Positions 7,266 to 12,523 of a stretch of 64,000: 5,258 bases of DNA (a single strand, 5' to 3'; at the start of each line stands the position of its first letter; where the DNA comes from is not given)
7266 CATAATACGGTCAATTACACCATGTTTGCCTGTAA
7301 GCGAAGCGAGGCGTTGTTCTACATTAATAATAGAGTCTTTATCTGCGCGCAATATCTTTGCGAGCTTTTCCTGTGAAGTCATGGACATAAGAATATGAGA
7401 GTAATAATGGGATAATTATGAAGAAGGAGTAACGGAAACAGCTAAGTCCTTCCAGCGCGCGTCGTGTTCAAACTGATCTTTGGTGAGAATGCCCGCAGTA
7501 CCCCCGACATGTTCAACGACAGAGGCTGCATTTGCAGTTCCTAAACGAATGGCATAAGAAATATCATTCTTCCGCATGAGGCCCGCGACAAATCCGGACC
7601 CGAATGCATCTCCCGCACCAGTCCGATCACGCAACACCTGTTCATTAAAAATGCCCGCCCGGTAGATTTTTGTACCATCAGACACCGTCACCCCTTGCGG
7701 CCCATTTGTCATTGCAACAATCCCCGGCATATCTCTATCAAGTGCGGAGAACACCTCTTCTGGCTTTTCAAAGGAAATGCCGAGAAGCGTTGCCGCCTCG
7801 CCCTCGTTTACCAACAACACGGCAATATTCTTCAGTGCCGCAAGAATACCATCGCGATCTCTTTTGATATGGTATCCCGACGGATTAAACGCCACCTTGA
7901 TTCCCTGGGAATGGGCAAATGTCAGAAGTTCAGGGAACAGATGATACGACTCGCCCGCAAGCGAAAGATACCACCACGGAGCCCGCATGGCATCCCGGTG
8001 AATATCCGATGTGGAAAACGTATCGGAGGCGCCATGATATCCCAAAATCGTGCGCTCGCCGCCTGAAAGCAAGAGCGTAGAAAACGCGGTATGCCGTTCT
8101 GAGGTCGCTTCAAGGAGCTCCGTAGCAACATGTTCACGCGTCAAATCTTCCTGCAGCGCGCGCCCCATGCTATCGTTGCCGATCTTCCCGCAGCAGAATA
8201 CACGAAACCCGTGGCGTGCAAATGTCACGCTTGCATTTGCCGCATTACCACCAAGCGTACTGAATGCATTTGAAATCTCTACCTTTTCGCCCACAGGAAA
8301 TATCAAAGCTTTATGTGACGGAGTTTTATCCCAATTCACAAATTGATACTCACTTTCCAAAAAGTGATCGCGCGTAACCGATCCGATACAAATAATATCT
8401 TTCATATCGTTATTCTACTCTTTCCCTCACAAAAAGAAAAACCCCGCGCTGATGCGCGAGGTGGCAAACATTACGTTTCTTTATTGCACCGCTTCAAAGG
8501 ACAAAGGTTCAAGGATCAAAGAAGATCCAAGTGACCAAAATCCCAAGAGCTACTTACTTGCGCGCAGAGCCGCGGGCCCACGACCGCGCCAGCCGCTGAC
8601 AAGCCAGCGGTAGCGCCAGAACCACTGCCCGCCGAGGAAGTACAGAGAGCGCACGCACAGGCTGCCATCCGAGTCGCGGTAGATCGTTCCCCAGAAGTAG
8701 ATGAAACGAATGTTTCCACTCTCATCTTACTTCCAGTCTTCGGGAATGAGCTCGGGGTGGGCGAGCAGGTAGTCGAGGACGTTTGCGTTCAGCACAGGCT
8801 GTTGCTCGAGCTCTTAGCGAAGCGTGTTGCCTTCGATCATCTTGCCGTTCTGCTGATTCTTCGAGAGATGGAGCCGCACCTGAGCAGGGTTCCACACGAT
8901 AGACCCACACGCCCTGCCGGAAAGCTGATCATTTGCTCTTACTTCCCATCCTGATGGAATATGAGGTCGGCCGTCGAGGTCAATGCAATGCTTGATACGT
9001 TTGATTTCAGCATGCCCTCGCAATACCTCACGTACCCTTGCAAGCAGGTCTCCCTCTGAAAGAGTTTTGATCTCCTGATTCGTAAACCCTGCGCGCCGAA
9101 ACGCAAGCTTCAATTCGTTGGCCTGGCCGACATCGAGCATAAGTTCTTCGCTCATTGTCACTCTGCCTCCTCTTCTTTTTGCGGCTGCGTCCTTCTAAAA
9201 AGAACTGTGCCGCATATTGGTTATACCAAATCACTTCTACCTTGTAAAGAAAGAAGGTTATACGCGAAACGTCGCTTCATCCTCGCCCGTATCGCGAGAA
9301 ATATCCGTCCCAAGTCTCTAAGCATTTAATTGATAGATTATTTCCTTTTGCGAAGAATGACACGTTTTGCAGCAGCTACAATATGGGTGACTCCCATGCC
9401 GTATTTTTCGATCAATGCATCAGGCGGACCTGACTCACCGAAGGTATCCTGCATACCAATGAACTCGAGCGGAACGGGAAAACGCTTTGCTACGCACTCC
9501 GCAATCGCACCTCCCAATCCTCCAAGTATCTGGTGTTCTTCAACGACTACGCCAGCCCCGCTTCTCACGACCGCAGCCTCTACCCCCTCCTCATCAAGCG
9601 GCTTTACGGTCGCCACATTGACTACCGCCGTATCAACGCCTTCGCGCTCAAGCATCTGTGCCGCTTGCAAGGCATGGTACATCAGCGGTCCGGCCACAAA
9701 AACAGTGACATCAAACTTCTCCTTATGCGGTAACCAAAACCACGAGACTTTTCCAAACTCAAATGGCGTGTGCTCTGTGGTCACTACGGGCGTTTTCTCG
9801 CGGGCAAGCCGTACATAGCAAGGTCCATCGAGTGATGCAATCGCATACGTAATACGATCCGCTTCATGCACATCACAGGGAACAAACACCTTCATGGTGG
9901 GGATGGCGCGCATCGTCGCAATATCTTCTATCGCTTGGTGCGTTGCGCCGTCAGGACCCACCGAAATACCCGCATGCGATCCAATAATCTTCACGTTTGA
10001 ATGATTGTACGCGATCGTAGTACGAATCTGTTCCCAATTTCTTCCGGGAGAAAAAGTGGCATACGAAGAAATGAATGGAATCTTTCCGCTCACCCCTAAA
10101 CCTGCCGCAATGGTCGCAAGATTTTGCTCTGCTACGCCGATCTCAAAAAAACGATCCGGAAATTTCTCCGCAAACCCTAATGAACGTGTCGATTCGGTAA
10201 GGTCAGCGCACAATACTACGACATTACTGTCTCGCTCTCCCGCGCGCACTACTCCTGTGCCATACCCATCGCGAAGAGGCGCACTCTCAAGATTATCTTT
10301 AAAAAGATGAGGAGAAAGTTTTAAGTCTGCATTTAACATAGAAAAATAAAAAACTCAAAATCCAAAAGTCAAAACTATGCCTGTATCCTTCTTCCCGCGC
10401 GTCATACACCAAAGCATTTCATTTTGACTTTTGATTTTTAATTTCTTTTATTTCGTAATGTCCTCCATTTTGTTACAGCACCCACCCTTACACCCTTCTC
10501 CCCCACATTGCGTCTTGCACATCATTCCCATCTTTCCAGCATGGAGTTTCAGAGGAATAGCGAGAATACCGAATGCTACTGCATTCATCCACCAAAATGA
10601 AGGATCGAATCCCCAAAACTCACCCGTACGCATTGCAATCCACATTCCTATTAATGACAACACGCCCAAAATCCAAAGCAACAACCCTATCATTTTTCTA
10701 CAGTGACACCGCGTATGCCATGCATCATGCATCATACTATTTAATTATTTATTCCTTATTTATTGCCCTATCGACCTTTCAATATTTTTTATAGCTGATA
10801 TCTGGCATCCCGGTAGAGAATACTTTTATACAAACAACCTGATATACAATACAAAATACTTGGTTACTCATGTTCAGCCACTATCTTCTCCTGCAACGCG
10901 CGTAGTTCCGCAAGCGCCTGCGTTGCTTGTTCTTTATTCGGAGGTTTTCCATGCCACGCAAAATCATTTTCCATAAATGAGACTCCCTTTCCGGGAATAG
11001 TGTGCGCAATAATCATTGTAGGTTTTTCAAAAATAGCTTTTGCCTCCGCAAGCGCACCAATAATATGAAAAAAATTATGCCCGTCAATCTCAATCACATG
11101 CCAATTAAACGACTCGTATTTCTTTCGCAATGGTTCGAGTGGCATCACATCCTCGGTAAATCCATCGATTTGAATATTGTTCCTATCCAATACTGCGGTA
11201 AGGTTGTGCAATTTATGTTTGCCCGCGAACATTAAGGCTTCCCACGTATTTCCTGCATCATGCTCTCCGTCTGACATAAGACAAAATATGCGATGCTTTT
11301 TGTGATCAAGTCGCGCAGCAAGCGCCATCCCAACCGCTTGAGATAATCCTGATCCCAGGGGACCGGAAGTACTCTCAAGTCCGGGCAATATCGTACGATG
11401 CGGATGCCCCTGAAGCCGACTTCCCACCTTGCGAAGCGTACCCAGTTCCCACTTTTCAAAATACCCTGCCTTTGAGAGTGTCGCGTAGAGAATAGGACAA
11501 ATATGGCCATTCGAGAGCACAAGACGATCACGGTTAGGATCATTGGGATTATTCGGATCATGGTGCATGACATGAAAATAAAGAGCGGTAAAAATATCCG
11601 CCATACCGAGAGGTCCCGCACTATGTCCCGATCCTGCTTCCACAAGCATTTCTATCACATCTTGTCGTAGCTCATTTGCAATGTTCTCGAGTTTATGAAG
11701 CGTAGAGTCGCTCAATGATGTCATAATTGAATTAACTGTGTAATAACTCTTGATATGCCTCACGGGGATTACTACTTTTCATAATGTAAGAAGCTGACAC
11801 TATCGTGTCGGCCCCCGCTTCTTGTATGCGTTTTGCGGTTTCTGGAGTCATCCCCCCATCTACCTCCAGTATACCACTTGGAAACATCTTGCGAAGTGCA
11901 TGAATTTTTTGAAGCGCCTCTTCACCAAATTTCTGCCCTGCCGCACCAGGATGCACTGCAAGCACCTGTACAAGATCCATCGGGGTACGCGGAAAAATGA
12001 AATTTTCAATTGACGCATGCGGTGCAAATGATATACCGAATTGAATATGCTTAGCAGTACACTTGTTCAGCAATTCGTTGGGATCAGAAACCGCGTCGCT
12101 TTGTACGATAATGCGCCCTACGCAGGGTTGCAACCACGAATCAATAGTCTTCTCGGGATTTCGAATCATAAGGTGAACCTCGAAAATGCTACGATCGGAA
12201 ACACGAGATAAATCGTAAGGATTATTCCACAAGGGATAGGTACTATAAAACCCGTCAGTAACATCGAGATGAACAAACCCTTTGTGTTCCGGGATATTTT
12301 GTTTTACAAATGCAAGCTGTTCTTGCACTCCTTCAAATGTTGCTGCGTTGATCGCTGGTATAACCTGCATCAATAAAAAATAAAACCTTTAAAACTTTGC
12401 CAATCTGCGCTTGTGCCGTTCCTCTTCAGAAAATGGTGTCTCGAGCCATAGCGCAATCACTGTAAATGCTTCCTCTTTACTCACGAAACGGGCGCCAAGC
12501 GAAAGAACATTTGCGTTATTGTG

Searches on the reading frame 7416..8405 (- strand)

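Call 68: search_protein_families(library=pfam, proteins=[window:7416-8405:-], max_evalue=0.0001)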
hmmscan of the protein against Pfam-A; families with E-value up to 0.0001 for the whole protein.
window:7416-8405:- (329 aa): 1 family
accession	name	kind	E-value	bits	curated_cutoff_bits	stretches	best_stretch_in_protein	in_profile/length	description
PF00294.29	PfkB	-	4.3e-37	128.5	25.8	1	38-305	22-298/302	pfkB family carbohydrate kinase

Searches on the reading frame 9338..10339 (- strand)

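Call 68: search_protein_families(library=pfam, proteins=[window:9338-10339:-], max_evalue=0.0001)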
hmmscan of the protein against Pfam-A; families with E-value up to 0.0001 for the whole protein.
window:9338-10339:- (333 aa): 3 families
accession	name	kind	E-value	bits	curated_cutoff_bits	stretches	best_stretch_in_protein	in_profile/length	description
PF02779.29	Transket_pyr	-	4.6e-38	131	27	1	22-183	5-172/174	Transketolase, pyrimidine binding domain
PF02780.25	Transketolase_C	-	8.5e-26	90.7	25.9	1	205-320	6-124/124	Transketolase, C-terminal domain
PF22613.1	Transketolase_C_1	-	2.5e-06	28.1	27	1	206-315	9-112/113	Transketolase-like TK C-terminal domain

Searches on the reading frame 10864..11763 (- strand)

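Call 68: search_protein_families(library=pfam, proteins=[window:10864-11763:-], max_evalue=0.0001)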
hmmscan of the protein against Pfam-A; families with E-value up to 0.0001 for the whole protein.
window:10864-11763:- (299 aa): 3 families
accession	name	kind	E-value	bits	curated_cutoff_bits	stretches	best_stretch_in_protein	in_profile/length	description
PF00456.26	Transketolase_N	-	4.8e-58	197.2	22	1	27-282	4-270/334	Transketolase, thiamine diphosphate binding domain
PF13292.11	DXP_synthase_N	-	1.3e-14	54.5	21.2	1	17-200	10-176/274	1-deoxy-D-xylulose-5-phosphate synthase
PF00676.26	E1_dh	-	2.1e-05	24.1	22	1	111-250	79-219/300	Dehydrogenase E1 component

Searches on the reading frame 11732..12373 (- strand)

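Call 68: search_protein_families(library=pfam, proteins=[window:11732-12373:-], max_evalue=0.0001)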
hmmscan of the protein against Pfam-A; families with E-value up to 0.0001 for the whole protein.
window:11732-12373:- (213 aa): 1 family
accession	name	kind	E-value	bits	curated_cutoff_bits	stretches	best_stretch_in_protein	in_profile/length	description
PF00834.25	Ribul_P_3_epim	-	4.9e-30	104.8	21.1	1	4-197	2-197/198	Ribulose-phosphate 3 epimerase family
